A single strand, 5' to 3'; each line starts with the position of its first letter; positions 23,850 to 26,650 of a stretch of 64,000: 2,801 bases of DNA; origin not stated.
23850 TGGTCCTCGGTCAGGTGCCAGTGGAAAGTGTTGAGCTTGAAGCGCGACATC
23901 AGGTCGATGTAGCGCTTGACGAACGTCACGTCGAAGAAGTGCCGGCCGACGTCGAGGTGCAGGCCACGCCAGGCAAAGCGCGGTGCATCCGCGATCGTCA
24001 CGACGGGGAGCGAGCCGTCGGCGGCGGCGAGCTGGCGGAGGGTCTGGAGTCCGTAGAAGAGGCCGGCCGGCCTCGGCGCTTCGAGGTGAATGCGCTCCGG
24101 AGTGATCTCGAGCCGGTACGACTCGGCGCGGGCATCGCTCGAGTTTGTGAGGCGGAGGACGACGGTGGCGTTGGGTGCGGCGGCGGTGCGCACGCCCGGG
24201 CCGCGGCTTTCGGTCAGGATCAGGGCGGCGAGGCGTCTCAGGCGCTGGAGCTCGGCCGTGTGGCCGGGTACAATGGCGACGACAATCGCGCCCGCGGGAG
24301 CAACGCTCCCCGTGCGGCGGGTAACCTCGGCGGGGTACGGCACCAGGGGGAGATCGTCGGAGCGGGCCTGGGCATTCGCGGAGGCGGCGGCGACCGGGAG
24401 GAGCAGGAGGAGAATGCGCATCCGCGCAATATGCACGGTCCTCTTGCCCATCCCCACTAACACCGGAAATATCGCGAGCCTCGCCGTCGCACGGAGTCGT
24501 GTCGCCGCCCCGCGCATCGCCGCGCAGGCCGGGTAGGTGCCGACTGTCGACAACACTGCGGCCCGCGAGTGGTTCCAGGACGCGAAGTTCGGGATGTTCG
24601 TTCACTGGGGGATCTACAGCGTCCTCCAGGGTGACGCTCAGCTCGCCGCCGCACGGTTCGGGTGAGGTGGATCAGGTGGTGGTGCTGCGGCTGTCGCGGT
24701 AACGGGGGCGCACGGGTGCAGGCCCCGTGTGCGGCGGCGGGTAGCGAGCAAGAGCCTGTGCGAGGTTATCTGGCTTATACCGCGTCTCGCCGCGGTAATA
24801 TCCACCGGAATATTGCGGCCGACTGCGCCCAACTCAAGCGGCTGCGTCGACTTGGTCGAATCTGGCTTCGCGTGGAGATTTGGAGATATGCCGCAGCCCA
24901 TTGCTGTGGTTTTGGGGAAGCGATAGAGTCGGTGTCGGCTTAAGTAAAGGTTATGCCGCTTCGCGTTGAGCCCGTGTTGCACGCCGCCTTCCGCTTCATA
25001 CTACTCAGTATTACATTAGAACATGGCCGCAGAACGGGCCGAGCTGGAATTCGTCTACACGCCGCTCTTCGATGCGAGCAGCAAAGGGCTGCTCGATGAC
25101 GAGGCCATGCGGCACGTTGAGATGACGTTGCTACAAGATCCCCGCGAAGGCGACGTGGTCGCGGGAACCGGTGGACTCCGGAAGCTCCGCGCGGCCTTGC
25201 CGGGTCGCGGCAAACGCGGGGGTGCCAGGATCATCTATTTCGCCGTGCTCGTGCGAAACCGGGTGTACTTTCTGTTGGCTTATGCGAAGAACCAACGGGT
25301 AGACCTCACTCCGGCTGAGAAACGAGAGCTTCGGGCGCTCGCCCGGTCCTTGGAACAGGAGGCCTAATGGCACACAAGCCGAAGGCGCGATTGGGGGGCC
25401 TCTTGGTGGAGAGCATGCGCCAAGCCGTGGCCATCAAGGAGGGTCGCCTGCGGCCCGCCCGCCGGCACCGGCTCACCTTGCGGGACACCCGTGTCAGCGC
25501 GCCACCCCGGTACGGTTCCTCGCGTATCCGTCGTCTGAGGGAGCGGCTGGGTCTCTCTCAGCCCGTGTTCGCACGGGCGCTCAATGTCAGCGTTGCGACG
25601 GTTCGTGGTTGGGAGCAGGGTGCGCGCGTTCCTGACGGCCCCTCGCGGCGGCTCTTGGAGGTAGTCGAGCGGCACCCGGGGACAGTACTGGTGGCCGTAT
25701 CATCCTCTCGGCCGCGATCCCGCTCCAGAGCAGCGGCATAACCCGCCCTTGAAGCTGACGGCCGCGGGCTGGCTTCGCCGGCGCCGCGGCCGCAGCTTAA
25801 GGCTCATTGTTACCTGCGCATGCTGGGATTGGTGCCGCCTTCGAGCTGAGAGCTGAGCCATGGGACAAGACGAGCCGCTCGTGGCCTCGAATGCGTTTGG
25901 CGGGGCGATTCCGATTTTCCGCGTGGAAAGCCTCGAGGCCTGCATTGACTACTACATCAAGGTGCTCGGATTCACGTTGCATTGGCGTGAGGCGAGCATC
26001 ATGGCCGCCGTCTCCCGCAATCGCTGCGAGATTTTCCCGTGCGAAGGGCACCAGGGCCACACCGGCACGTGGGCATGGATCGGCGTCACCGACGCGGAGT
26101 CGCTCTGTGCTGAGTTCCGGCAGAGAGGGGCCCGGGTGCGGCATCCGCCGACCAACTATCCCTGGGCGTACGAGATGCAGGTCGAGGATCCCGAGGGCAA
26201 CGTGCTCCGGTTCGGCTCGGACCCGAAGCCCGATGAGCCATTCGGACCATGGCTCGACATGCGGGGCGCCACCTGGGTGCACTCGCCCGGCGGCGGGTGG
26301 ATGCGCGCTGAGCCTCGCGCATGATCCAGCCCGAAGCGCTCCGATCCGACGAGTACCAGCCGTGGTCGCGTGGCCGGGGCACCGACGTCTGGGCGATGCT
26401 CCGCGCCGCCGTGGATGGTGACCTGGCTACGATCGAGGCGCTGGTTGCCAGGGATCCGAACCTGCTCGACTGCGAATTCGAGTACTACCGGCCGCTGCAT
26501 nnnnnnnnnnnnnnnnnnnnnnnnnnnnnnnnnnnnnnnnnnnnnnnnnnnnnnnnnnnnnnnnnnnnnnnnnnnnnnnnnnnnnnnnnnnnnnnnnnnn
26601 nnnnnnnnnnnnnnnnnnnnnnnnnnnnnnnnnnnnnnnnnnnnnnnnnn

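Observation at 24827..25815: HigB-2/HigA-2 toxin-antitoxin pair packaged as an attC-bounded integron-type cassette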

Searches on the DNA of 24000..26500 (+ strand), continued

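Call 52: search_with_rna_model(model_id=R1, sources=[L006, L008, L015, L017, L025, L034, L035, L051, L052, L054, L057, L079, L093, L121, L209, L210, L212, L213], max_evalue=1e-8, make_alignment=true)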
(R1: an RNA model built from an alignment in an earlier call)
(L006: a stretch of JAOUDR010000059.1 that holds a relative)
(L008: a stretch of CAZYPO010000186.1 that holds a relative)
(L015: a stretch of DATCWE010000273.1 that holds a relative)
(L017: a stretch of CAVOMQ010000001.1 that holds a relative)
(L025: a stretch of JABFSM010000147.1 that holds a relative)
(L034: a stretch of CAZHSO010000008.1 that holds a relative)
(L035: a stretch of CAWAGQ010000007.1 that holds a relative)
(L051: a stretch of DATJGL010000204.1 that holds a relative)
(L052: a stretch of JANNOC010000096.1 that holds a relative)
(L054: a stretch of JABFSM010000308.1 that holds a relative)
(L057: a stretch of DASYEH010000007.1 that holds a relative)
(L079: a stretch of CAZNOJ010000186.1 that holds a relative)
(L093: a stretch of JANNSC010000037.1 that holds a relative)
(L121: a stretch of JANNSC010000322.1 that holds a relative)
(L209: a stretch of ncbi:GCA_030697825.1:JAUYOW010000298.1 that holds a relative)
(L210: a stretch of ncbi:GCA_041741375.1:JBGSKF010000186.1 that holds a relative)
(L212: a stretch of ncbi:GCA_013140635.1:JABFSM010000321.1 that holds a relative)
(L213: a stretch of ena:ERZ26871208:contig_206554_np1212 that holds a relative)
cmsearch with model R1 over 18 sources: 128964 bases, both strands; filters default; matches with E-value up to 1e-8: 47.
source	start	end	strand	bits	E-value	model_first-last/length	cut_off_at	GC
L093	2052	2173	+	115.1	2.2e-33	1-121/121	no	0.71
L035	5737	5854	-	111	4.1e-32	1-121/121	no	0.64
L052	1084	1205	-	108.6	2.3e-31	1-121/121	no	0.69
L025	5638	5760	+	108.2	3.2e-31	1-121/121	no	0.72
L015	5687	5807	-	105.7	1.9e-30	1-121/121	no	0.73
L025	6316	6443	+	102.2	2.4e-29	1-121/121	no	0.66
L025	4355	4478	+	101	5.8e-29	1-121/121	no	0.7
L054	1096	1223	-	100.8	6.4e-29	1-121/121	no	0.73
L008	1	121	+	99.6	1.6e-28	1-121/121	no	0.7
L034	2227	2347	-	99.3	1.9e-28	1-121/121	no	0.69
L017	5978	6095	+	99.1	2.3e-28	1-121/121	no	0.64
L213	2461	2579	+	98.3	4e-28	1-121/121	no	0.63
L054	4105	4234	-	97.8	5.8e-28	1-121/121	no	0.68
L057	7017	7133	-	96.6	1.3e-27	1-121/121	no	0.64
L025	2574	2701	+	95.5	2.9e-27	1-121/121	no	0.69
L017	2472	2590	+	91.9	4.2e-26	1-121/121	no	0.64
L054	2992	3119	-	91.6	4.9e-26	1-121/121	no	0.68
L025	3708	3832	+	83.2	2.3e-23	1-121/121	no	0.67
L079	1314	1429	+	83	2.6e-23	1-121/121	no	0.71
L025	5022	5110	+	82.5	3.6e-23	1-121/121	no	0.69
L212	2039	2162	+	81.8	6.1e-23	1-121/121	no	0.69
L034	1349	1469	-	79.3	3.8e-22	1-121/121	no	0.7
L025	715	783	+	71.8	8.1e-20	1-121/121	no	0.74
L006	6205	6344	-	71.5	1e-19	1-121/121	no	0.7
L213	3174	3285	+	70.3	2.5e-19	1-121/121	no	0.68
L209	3953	4019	+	69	6.3e-19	1-121/121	no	0.72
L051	3969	4069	-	68.5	9.3e-19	1-121/121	no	0.67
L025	1495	1591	+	67.3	2.2e-18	1-121/121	no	0.71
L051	3189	3290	-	63.8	2.8e-17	1-121/121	no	0.63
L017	5440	5528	+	62.6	6.3e-17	1-121/121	no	0.7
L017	1831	1919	+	61.5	1.4e-16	1-121/121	no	0.65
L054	2037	2153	-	60.8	2.3e-16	1-121/121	no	0.61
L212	1358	1482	+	60.6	2.8e-16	1-121/121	no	0.7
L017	167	255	+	59.8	4.9e-16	1-121/121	no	0.67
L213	3931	4009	+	59.7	5.4e-16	1-121/121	no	0.66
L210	2238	2351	+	59.5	6.2e-16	1-121/121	no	0.69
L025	33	129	+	57.3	3e-15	1-121/121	no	0.72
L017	1196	1285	+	56.6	4.9e-15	1-121/121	no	0.68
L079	746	832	+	55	1.5e-14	1-121/121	no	0.69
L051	5698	5803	-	50.9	3e-13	1-121/121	no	0.65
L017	7390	7523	+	50.7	3.5e-13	1-121/121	no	0.65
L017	612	743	+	50.2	5e-13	1-121/121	no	0.73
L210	4604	4690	+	48.3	2e-12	1-121/121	no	0.61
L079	1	91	+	42.4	1.4e-10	25-121/121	5'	0.75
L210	1043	1141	+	41.2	3.4e-10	1-121/121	no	0.6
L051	4991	5089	-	40.1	7.5e-10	1-121/121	no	0.62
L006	5633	5770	-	38.5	2.5e-09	1-121/121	no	0.62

Alignment A3: 47 matches aligned to the model, 231 columns, each read 5' to 3' on its own strand. Consensus structure (alignment columns), stored with it:
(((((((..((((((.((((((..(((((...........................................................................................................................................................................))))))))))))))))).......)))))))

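Call 53: build_rna_model(alignment_id=A3)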
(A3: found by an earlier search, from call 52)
Model R2 built from alignment A3 (47 sequences, 231 columns); structure: stored with the alignment.
model positions 118; base pairs 24; branch points 0; effective number of sequences 5.18; information 0.59 bits per position. Calibrated on 0.2 Mb of random sequence (short: E-values are rough).
structure used (alignment columns):
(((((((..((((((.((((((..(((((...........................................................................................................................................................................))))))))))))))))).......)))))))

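Call 69: search_with_rna_model(model_id=R2, source=L210, start=1, end=6000, filters=off, max_evalue=10, show_alignments=0)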
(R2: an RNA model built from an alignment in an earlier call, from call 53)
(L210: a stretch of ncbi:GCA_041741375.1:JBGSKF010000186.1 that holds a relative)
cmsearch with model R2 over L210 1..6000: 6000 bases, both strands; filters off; matches with E-value up to 10: 19.
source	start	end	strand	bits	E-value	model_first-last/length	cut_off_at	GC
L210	2238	2351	+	68.9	1.8e-18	1-118/118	no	0.69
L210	4604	4690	+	65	2.4e-17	1-118/118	no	0.61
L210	1043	1141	+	57.3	4.1e-15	1-118/118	no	0.6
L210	1818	1904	+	32.4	6.3e-08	1-118/118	no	0.63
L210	4604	4690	-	16.4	0.0027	1-118/118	no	0.61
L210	2238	2351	-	8.8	0.43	1-118/118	no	0.69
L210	5698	5781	+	8.6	0.48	1-118/118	no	0.62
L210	5265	5341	-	7.8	0.82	1-118/118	no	0.64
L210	5162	5218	-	7.3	1.2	1-118/118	no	0.63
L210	3108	3226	-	6.9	1.5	22-95/118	no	0.69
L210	3318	3422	+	6.5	2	1-118/118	no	0.71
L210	291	320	-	6.2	2.4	1-118/118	no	0.47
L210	3967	3998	-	6.1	2.5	1-118/118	no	0.69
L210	4266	4362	-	5.3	4.5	1-118/118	no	0.69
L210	291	320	+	5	5.5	1-118/118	no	0.47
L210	1043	1134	-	4.9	5.8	1-118/118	no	0.59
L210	1536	1589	-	4.7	6.4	1-118/118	no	0.67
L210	1355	1376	+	4.3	8.5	1-118/118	no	0.68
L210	2166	2236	+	4.1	9.6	16-100/118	no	0.73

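Call 81: search_rna_families(source=window, start=24000, end=26500, threshold=evalue, max_evalue=1)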
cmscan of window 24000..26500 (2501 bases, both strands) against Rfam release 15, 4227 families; matches with E-value up to 1: 1.
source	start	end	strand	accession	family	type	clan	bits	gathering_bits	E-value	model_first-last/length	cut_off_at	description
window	24596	24697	-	RF01740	gyrA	Cis-reg;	-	17.7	45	0.68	1-88/88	no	gyrA RNA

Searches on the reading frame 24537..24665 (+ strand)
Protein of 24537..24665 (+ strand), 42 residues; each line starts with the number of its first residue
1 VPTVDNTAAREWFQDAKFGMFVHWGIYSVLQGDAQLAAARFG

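Call 4: search_protein_families(library=pfam, proteins=[window:24537-24665:+], max_evalue=0.01)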
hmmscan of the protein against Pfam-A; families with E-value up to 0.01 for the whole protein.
window:24537-24665:+ (42 aa): 1 family
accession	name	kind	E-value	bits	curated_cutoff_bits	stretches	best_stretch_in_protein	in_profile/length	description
PF01120.23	Alpha_L_fucos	-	1.1e-10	42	25.2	1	4-31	18-48/345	Alpha-L-fucosidase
